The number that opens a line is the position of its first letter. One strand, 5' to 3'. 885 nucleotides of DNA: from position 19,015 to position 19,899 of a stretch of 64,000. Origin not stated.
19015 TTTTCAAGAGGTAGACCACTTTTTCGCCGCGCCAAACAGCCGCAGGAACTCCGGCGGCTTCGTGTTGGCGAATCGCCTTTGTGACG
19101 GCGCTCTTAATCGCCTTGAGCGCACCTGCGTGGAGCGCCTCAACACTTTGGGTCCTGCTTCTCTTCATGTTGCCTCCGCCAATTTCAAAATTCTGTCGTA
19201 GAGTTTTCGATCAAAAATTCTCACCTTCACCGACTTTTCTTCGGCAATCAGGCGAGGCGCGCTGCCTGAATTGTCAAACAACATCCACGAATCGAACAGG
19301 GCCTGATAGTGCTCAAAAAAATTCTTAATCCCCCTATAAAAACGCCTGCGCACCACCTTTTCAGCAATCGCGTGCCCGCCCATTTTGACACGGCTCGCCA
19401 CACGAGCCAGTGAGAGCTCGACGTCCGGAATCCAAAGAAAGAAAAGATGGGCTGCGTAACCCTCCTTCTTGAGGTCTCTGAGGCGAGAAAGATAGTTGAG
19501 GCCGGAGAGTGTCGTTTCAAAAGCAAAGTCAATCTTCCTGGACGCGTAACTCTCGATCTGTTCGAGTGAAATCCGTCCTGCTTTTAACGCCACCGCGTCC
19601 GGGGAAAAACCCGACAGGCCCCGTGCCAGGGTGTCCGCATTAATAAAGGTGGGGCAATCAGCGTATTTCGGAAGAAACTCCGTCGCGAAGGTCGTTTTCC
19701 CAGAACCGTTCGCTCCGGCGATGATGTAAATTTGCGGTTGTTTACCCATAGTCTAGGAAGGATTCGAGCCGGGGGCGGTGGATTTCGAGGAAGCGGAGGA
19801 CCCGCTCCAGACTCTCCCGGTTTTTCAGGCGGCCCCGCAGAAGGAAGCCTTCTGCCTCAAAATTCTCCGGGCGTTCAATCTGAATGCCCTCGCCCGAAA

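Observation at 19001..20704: Translationally coupled ParB-like / zeta-toxin-like P-loop / 55-aa ORF cassette inside a housekeeping array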

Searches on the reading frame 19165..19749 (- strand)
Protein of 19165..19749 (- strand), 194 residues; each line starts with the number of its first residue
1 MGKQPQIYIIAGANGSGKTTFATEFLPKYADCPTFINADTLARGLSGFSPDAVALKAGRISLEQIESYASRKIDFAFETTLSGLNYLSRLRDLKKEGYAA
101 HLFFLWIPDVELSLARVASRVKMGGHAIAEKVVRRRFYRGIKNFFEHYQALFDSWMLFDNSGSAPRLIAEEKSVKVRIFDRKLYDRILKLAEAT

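Call 3: search_protein_families(library=pfam, proteins=[window:19165-19749:-], max_evalue=1)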
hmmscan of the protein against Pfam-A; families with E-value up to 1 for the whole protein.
window:19165-19749:- (194 aa): 15 families
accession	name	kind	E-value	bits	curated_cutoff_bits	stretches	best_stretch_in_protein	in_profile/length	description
PF06414.18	Zeta_toxin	-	8.2e-12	45.4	22.3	1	3-163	14-178/199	Zeta toxin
PF13671.12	AAA_33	-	1.1e-06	29.4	27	1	9-130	3-130/143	AAA domain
PF06745.19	ATPase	-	0.0067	16.3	26.6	1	6-28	20-42/231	KaiC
PF13476.12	AAA_23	-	0.0074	17.4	27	1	5-21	19-35/201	AAA domain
PF13479.12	AAA_24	-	0.0085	16.4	27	1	6-37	3-29/195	AAA domain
PF13173.12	AAA_14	-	0.02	15.3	27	1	5-40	2-39/129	AAA domain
PF20720.3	nSTAND3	-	0.021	15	27.2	1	6-38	18-51/155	Novel STAND NTPase 3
PF00005.33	ABC_tran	-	0.045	14.8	25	1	5-23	11-29/137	ABC transporter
PF13401.12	AAA_22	-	0.06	14.1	27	1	4-30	4-30/130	AAA domain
PF05729.18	NACHT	-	0.072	13.4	26.7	1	8-28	3-23/167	NACHT domain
PF13481.12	AAA_25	-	0.091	12.8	27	1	8-35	36-63/195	AAA domain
PF13191.12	AAA_16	-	0.14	13.1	32.6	1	4-29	23-48/167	AAA ATPase domain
PF02463.25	SMC_N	-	0.15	11.9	40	1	4-21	23-40/220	RecF/RecN/SMC N terminal domain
PF13555.12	AAA_29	-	0.19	11.9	27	1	7-21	24-38/61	P-loop containing region of AAA domain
PF13304.12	AAA_21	-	0.36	11.3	27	1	7-21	1-15/304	AAA domain, putative AbiEii toxin, Type IV TA system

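Call 4: search_protein_families(library=ncbifam, proteins=[window:19165-19749:-], max_evalue=1)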
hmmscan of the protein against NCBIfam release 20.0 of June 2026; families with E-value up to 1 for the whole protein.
window:19165-19749:- (194 aa): 12 families
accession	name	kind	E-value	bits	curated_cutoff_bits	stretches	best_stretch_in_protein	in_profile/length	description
NF005258.0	PRK06762.3-3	equivalog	0.0036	17.2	344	1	7-135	4-129/164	hypothetical protein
NF005115.0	PRK06547.1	equivalog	0.0084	15.5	173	1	4-49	14-58/172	hypothetical protein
NF005257.0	PRK06762.3-2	equivalog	0.018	14.8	202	1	4-45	4-45/170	hypothetical protein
NF005255.0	PRK06762.2-2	equivalog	0.022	14.7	140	1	5-92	3-89/163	hypothetical protein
NF004018.0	PRK05480.1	equivalog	0.074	12.5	180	1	3-29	4-30/210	uridine kinase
NF005253.0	PRK06762.1-4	equivalog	0.094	12.9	159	1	7-45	4-42/166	hypothetical protein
TIGR00611.2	recf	equivalog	0.099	11.8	172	1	5-21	21-37/339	DNA replication/repair protein RecF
NF045998.1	cleave_ABC_plasm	equivalog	0.14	10.3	500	1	9-23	497-511/673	Mbov_0121 family peptidase domain-containing ABC transporter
TIGR00064.1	ftsY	equivalog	0.15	11.2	260.7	1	3-20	77-94/279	signal recognition particle-docking protein FtsY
TIGR02173.1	cyt_kin_arch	equivalog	0.18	11.8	102.1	0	8-25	3-20/169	(d)CMP kinase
TIGR01313.1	therm_gnt_kin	subfamily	0.19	11.5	113.75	1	8-41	1-32/164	gluconokinase, GntK/IdnK-type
NF000355.4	ribo_prot_ABC_F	equivalog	0.24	10.2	380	1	5-23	339-357/499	ribosomal protection-like ABC-F family protein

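Call 5: search_protein_families(library=padloc, proteins=[window:19165-19749:-], max_evalue=1)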
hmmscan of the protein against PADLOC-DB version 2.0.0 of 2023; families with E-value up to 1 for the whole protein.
window:19165-19749:- (194 aa): 6 families
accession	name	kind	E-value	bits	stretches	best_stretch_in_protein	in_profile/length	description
PDLC02981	AriAB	-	0.01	12.5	1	3-20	21-38/694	-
PDLC04164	AriA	-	0.013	13.1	1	4-25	26-47/253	-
PDLC04135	mad3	-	0.016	12.7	1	5-22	22-39/374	mads_3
PDLC04140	mad8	-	0.023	12.2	1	5-24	27-46/314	mads_8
PDLC00289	PtuA1|PtuA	-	0.038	11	1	3-21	26-44/404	AAA ATPase domain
PDLC00290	PtuA1|PtuA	-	0.047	11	1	5-21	23-39/414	AAA ATPase domain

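Call 6: find_homologous_proteins(query=window:19165-19749:-)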
Query window:19165-19749:- (194 aa): 2013 proteins with E <= 0.001 among 2571 candidates; the best 120 are listed.
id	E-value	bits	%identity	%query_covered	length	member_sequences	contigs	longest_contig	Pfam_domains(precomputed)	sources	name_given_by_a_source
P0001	5.9e-123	425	100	100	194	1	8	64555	PF06414.19,PF13671.13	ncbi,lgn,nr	ncbi:MAG: zeta toxin family protein [Candidatus Omnitrophica bacterium]|nr:zeta toxin family protein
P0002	1.5e-102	359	82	99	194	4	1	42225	PF06414.19,PF13671.13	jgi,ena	-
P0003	4.3e-101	354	82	99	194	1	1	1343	PF06414.19,PF13671.13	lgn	-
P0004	6.7e-101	354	81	99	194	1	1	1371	PF06414.19,PF13671.13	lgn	-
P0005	2.0e-100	352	81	99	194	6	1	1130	PF06414.19,PF13671.13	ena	-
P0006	2.8e-100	352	81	99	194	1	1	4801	PF06414.19,PF13671.13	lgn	-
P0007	1.7e-99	349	80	99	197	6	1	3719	PF06414.19,PF13671.13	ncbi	-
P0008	1.1e-98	346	81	99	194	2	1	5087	PF06414.19,PF13671.13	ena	-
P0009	3.1e-98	345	81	99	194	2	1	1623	PF06414.19,PF13671.13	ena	-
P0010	8.6e-98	343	78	99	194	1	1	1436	PF06414.19,PF13671.13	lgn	-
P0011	8.6e-98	343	79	99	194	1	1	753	PF06414.19,PF13671.13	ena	-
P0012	1.2e-97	343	79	98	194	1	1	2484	PF06414.19,PF13671.13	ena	-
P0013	1.9e-97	342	79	99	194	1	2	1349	PF06414.19,PF13671.13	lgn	-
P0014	2.4e-97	342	80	99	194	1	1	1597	PF06414.19,PF13671.13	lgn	-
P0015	3.8e-97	341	79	99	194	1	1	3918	PF06414.19,PF13671.13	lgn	-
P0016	5.2e-97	341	79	99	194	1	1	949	PF06414.19,PF13671.13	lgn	-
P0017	7.1e-97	340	80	99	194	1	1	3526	PF06414.19,PF13671.13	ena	-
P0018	1.4e-96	339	81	99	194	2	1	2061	PF06414.19,PF13671.13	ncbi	-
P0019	2.1e-96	339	79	100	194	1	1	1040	PF06414.19,PF13671.13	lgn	-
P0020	8.3e-96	337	77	99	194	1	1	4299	PF06414.19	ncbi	-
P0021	9.5e-96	337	76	100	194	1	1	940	PF06414.19,PF13671.13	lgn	-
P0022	1.1e-95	337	77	99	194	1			PF06414.19,PF13671.13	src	-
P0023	1.6e-95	336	77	99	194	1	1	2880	PF06414.19,PF13671.13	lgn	-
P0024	1.8e-95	336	76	99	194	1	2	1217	PF06414.19,PF13671.13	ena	-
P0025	3.7e-95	335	78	99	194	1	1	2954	PF06414.19,PF13671.13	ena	-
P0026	4.2e-95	335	75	99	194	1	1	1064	PF06414.19,PF13671.13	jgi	-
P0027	4.4e-95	335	76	99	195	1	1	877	PF06414.19,PF13671.13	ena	-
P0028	5.9e-95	334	75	99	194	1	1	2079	PF06414.19,PF13671.13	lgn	-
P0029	6.4e-95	334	75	100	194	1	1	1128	PF06414.19,PF13671.13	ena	-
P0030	7.1e-95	334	78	99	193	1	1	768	PF06414.19,PF13671.13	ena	-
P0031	1.3e-94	333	77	99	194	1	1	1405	PF06414.19,PF13671.13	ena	-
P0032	1.5e-94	333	76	99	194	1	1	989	PF06414.19,PF13671.13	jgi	jgi:predicted ABC-type ATPase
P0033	1.8e-94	333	77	99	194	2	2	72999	PF06414.19,PF13671.13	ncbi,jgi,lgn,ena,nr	ncbi:MAG: Zeta toxin family protein [Candidatus Omnitrophica bacterium CG11_big_fil_rev_8_21_14_0_20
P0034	2.1e-94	332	76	99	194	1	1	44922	PF06414.19,PF13671.13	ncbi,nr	ncbi:MAG: zeta toxin family protein [Candidatus Omnitrophica bacterium]|nr:zeta toxin family protein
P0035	2.2e-94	332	82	94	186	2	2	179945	PF06414.19,PF13671.13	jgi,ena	-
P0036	2.4e-94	332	78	99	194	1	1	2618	PF06414.19,PF13671.13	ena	-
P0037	2.5e-94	332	75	99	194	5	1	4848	PF06414.19,PF13671.13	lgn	-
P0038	3.0e-94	332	77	99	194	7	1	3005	PF06414.19,PF13671.13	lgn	-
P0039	3.8e-94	332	75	99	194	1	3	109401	PF06414.19,PF13671.13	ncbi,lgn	-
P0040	4.3e-94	331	78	99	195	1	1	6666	PF06414.19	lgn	-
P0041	7.4e-94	331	75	99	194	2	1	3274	PF06414.19,PF13671.13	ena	-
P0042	9.4e-94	330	77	99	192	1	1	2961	PF06414.19,PF13671.13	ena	-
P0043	1.2e-93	330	76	99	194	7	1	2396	PF06414.19,PF13671.13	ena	-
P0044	1.2e-93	330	75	99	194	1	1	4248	PF06414.19,PF13671.13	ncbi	-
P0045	1.2e-93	330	75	99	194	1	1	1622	PF06414.19,PF13671.13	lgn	-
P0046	1.8e-93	329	75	100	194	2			PF06414.19,PF13671.13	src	-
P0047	2.2e-93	329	76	99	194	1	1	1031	PF06414.19,PF13671.13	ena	-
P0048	2.4e-93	329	76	99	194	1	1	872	PF06414.19,PF13671.13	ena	-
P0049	2.5e-93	329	75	99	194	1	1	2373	PF06414.19,PF13671.13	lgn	-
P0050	4.6e-93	328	75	99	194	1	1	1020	PF06414.19,PF13671.13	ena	-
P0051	5.7e-93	328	74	99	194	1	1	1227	PF06414.19,PF13671.13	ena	-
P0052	6.2e-93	328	77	98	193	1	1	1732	PF06414.19,PF13671.13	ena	-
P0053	6.6e-93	327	78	99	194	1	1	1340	PF06414.19,PF13671.13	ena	-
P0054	8.1e-93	327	75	99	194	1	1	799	PF06414.19,PF13671.13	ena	-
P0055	1.4e-92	326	76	98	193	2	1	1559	PF06414.19,PF13671.13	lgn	-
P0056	1.8e-92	326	78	99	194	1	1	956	PF06414.19,PF13671.13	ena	-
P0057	2.2e-92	326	76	98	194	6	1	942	PF06414.19,PF13671.13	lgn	-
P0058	2.5e-92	326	73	99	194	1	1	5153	PF06414.19,PF13671.13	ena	-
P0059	3.0e-92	325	74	99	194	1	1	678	PF06414.19,PF13671.13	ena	-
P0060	3.1e-92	325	75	97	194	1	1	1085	PF06414.19,PF13671.13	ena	-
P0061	3.8e-92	325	74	99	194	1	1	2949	PF06414.19,PF13671.13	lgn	-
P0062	4.5e-92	325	74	99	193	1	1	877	PF06414.19,PF13671.13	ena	-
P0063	5.2e-92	325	74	99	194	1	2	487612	PF06414.19,PF13671.13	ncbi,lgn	-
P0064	5.4e-92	325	74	100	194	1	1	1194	PF06414.19,PF13671.13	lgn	-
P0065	8.3e-92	324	73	99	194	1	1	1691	PF06414.19,PF13671.13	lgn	-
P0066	9.0e-92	324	74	99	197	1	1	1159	PF06414.19,PF13671.13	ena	-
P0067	1.1e-91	324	75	99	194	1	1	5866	PF06414.19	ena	-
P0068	1.1e-91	323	75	100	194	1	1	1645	PF06414.19,PF13671.13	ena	-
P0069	1.2e-91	323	76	99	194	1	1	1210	PF06414.19,PF13671.13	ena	-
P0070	1.2e-91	323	74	99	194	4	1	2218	PF06414.19,PF13671.13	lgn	-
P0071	1.7e-91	323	75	98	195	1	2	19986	PF06414.19,PF13671.13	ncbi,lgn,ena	-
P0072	1.8e-91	323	74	98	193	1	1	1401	PF06414.19,PF13671.13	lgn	-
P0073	1.9e-91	323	75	99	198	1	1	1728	PF06414.19,PF13671.13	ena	-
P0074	4.7e-91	321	76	100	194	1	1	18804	PF06414.19,PF13671.13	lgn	-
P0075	6.5e-91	321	76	97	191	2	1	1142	PF06414.19,PF13671.13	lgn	-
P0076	1.0e-90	320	74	99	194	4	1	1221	PF06414.19,PF13671.13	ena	-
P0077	1.8e-90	320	75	99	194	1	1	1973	PF06414.19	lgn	-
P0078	2.1e-90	319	73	99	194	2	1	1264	PF06414.19,PF13671.13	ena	-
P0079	6.0e-90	318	73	99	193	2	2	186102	PF06414.19,PF13671.13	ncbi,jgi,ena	-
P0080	1.2e-89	317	73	99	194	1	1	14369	PF06414.19,PF13671.13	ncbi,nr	ncbi:MAG: zeta toxin family protein [Candidatus Omnitrophica bacterium]|nr:zeta toxin family protein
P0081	1.2e-89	317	72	99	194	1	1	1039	PF06414.19,PF13671.13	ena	-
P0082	1.3e-89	317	73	98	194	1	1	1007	PF06414.19,PF13671.13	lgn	-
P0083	1.4e-89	317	71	99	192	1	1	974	PF06414.19,PF13671.13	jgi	jgi:predicted ABC-type ATPase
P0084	1.5e-89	317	74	96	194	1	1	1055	PF06414.19,PF13671.13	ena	-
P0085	1.7e-89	316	76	98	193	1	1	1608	PF06414.19,PF13671.13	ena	-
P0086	1.7e-89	316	73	99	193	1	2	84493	PF06414.19,PF13671.13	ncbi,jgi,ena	-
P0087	3.6e-89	315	73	99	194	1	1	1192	PF06414.19,PF13671.13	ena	-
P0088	4.5e-89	315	74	100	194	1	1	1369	PF06414.19,PF13671.13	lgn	-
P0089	4.9e-89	315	73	100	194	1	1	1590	PF06414.19,PF13671.13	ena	-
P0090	6.7e-89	314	74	99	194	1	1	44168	PF06414.19,PF13671.13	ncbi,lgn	-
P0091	8.0e-89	314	74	98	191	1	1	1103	PF06414.19,PF13671.13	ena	-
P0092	8.5e-89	314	74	98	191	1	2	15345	PF06414.19,PF13671.13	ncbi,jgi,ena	-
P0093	8.6e-89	314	74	97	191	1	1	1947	PF06414.19,PF13671.13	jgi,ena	-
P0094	1.1e-88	314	72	100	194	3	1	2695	PF06414.19,PF13671.13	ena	-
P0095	1.8e-88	313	72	99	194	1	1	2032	PF06414.19,PF13671.13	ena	-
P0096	2.3e-88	313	74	98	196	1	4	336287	PF06414.19,PF13671.13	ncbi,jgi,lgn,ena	-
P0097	2.4e-88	313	69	99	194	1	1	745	PF06414.19,PF13671.13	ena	-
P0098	3.1e-88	312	71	100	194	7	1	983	PF06414.19,PF13671.13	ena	-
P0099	3.2e-88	312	72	99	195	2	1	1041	PF06414.19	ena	-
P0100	5.0e-88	312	74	99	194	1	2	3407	PF06414.19,PF13671.13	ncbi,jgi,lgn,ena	-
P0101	1.0e-87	311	72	99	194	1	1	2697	PF06414.19,PF13671.13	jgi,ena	-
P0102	1.1e-87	310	71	99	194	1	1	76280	PF06414.19,PF13671.13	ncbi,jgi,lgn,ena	-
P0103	2.6e-87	309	70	98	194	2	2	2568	PF06414.19,PF13671.13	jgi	-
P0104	2.8e-87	309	72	99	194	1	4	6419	PF06414.19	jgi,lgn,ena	-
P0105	3.9e-87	309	72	97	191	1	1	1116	PF06414.19,PF13671.13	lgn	-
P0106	4.2e-87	309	73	99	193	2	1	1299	PF06414.19,PF13671.13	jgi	jgi:predicted ABC-type ATPase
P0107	4.4e-87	309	74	95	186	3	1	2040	PF06414.19,PF13671.13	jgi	-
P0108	7.1e-87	308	74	97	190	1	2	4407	PF06414.19,PF13671.13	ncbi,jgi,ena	-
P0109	9.5e-87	307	72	97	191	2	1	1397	PF06414.19,PF13671.13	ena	-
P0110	1.4e-86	307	71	99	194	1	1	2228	PF06414.19,PF13671.13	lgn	-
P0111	1.7e-86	307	72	98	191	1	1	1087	PF06414.19,PF13671.13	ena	-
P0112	1.8e-86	307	72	100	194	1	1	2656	PF06414.19,PF13671.13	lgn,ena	-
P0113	3.8e-86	305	70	99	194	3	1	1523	PF06414.19,PF13671.13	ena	-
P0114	6.7e-86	305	73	95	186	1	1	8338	PF06414.19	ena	-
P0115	2.2e-85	303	70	99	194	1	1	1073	PF06414.19,PF13671.13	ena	-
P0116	3.1e-85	302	69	99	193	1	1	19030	PF06414.19,PF13671.13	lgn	-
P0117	6.3e-85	302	71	97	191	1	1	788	PF06414.19,PF13671.13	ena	-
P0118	9.9e-85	301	70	99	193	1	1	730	PF06414.19,PF13671.13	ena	-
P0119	1.7e-84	300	69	98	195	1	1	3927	PF06414.19,PF13671.13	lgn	-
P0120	9.9e-84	298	67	100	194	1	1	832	PF06414.19,PF13671.13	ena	-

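Call 18: find_related_loci(query=A1, collection=genome_contigs, flank=4000)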
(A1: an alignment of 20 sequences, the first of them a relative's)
Query A1 (194 aa) in genome_contigs; peptide patterns used: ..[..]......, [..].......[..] (x = any residue, [..] = any of these).
600 stretches matched a pattern (row limit reached: there are more); 460 encode a relative of the query (tblastn E <= 1e-3); the best 80 are kept; 80 distinct loci.
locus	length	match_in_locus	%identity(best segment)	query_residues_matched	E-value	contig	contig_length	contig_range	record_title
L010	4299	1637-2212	77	1-192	2e-102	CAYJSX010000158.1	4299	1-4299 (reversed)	MAG TPA_asm: uncultured Planctomycetia bacterium isolate ERP125453_co1_275 genome assembly, contig: NODE_28411_length_42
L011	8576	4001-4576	74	1-192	1e-95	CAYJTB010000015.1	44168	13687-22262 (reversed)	MAG TPA_asm: uncultured bacterium isolate ERP125453_co1_402 genome assembly, contig: NODE_622_length_44168_cov_8.731009,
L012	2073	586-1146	57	3-189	4e-74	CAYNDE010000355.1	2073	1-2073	MAG TPA_asm: uncultured Pirellulales bacterium isolate binchicken_co34_157 genome assembly, contig: NODE_101497_length_2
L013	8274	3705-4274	58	3-192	2e-71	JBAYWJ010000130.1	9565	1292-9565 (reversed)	MAG: Kiritimatiellia bacterium isolate SO_2016_LW3_80 scaffold10706_LW162_2016, whole genome shotgun sequence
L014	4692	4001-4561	59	3-189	1e-70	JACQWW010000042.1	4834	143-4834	MAG: Elusimicrobia bacterium isolate NC_groundwater_1499_Pr4_B-0.1um_52_3 SR1-18-B1_scaffold_122723, whole genome shotgu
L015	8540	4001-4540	55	8-187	3e-69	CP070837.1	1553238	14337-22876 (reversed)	MAG: Candidatus Omnitrophota bacterium isolate bin103 chromosome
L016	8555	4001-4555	55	3-187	7e-69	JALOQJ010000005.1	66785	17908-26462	MAG: Candidatus Omnitrophota bacterium isolate Prado152 scaffold_427, whole genome shotgun sequence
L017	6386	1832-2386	57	5-189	2e-68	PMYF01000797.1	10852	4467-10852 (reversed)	MAG: Acidobacteria bacterium isolate fen_180 73.20110800_E2D.41_contig_21366, whole genome shotgun sequence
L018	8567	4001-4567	53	3-191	2e-68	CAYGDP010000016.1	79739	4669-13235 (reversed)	MAG TPA_asm: uncultured Verrucomicrobiota bacterium isolate ERP113451_co3_44 genome assembly, contig: NODE_109_length_79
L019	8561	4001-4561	56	5-191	2e-68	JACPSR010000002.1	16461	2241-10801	MAG: Candidatus Omnitrophota bacterium isolate NC_groundwater_711_Ag_S-0.2um_63_19 S36_SO-2_scaffold_25862, whole genome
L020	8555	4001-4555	57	4-188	9e-68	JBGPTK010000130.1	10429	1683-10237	MAG: Terriglobia bacterium isolate OBJ1_062018_110_70 k141_1781987_length_10429_cov_35.5877, whole genome shotgun sequen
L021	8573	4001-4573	53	3-193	9e-68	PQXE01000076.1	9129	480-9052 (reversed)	MAG: Deltaproteobacteria bacterium isolate E20SeepSRB2 NODE_76_length_9129_cov_26.6649, whole genome shotgun sequence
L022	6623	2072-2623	54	4-187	8e-68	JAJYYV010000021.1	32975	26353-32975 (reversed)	MAG: bacterium isolate FK4.bin61 NODE_1263_length_32975_cov_2.525268, whole genome shotgun sequence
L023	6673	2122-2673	54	6-189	1e-67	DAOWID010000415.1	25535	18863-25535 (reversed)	MAG TPA_asm: Planctomycetota bacterium isolate CSMAG_2034 CSMAG_2034_k141_513659_length_25535_cov_22.0000, whole genome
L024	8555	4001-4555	54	7-191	3e-67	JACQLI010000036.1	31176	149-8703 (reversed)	MAG: Candidatus Omnitrophota bacterium isolate NC_groundwater_1199_Ag_S-0.1um_47_39 S_p1_S3_coassembly_k141_764085, whol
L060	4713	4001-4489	55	6-168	2e-57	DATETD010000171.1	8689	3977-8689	MAG TPA_asm: Rhodocyclaceae bacterium isolate SMAG_U8306 k141_399186, whole genome shotgun sequence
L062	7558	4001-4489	55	6-168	9e-55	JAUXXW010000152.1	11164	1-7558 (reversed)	MAG: Pseudomonadota bacterium isolate C17_metabat.bin.16_sub C17_k141_13498, whole genome shotgun sequence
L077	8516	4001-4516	51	1-170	1e-53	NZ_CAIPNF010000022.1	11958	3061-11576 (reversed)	MAG: uncultured Thiocystis sp. isolate Loclat_bin-17750, whole genome shotgun sequence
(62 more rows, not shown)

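Call 28: search_solved_structures(query=A1, max_evalue=0.001)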
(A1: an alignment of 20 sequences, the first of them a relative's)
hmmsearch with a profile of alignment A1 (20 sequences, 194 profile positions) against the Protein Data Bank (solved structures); distinct sequences matched with E-value up to 0.001: 0.

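Call 32: search_dna_similar(query=window:19165-19749:-, collection=plasmids, mode=protein, max_rows=25)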
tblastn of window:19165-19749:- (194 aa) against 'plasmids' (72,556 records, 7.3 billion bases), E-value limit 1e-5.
Records with a match: 534; places in all: 548; records where one place covers at least 80% of the query: 394.
Best place of each record, by identity: <60% 534.
By first word of the organism name: Acinetobacter 98; Lactiplantibacillus 47; Agrobacterium 37; Rhizobium 23; Escherichia 21; Enterococcus 21; Zymomonas 18; Clostridium 17; Ralstonia 17; Phaeobacter 14; and 73 more.
By predicted mobility (MOB-suite, as given by PLSDB): non-mobilizable 205; conjugative 204; mobilizable 125.
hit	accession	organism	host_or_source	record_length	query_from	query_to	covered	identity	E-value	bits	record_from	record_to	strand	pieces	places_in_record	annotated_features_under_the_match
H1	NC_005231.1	Synechocystis sp. PCC 6803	-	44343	6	168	84%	49.7%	1e-46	170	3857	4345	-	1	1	zeta toxin family protein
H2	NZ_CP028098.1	Synechocystis sp. IPPAS B-1465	axenic culture,Synechocystis sp. GT-L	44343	6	168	84%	49.7%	1e-46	170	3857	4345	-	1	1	zeta toxin family protein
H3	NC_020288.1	Synechocystis sp. PCC 6803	-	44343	6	168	84%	49.7%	1e-46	170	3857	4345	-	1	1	zeta toxin family protein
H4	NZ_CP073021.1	Synechocystis sp. PCC 6803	cell culture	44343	6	168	84%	49.7%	1e-46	170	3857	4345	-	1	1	zeta toxin family protein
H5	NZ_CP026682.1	Nostoc sp. 'Peltigera membranacea cyanobiont' N6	Lichen thallus,Peltigera membranacea ...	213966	3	187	95%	43.5%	2e-46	169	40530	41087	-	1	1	zeta toxin family protein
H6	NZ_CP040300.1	Nostoc sp. TCL26-01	Leiosporoceros dussii,pure culture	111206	5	187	94%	44.0%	2e-45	166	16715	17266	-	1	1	zeta toxin family protein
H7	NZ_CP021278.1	Legionella pneumophila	Homo sapiens,sputum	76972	5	192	97%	41.1%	2e-43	161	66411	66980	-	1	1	zeta toxin family protein | hypothetical protein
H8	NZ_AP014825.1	Geminocystis sp. NIES-3709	-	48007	6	187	94%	42.3%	3e-44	163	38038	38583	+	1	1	zeta toxin family protein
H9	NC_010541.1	Crocosphaera subtropica ATCC 51142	-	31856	5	170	86%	45.8%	2e-45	166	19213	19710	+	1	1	zeta toxin family protein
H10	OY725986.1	Phocaeicola massiliensis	-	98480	6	187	94%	40.9%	4e-42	157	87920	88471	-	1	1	record has no annotation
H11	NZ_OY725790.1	Parabacteroides distasonis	-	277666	5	187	94%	38.7%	2e-35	138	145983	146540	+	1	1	zeta toxin family protein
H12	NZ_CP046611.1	Burkholderia contaminans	cell culture,cucumber rhizosphere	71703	4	185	94%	34.9%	1e-22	101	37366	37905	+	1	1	AAA family ATPase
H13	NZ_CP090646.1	Burkholderia contaminans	sheep,milk,milk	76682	4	185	94%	34.9%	1e-22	101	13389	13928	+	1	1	AAA family ATPase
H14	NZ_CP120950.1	Burkholderia contaminans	Homo sapiens,Whole organism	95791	4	185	94%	34.9%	1e-22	101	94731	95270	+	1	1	AAA family ATPase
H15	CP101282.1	Burkholderia sp. FXe9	bacteria,soil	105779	4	185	94%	34.9%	1e-22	101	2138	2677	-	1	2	zeta toxin family protein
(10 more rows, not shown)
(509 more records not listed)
